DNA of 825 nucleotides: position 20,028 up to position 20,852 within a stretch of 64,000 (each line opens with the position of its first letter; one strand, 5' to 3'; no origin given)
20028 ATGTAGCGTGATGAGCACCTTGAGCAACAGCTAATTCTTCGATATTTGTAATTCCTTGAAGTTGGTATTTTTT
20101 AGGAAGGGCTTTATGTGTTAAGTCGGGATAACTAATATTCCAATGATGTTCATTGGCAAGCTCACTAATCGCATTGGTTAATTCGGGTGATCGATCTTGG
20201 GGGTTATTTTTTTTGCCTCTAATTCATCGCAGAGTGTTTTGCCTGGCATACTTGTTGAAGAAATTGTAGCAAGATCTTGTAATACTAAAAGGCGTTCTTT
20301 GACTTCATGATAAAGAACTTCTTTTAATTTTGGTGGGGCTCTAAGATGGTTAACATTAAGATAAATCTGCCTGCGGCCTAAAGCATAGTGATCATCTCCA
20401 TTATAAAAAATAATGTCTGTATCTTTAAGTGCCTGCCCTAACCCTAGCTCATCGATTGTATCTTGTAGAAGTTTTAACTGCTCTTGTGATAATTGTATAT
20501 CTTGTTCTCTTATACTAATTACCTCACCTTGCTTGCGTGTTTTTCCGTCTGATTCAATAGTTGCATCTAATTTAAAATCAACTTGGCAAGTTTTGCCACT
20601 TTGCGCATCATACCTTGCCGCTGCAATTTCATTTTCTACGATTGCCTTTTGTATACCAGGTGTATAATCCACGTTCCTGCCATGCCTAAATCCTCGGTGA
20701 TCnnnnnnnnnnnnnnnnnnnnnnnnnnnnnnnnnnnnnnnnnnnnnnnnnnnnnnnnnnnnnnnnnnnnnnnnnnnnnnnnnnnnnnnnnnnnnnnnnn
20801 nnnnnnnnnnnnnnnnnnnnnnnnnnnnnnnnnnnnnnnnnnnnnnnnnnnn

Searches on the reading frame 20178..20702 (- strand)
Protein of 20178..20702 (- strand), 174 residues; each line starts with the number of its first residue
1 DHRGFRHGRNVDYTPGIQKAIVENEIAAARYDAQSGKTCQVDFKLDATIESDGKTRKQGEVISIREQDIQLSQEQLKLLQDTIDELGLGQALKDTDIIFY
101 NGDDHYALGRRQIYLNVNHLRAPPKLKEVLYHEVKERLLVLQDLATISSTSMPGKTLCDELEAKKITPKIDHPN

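Call 20: search_protein_families(library=pfam, proteins=[window:20178-20702:-], max_evalue=10)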
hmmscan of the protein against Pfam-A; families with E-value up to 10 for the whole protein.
window:20178-20702:- (174 aa): 0 families
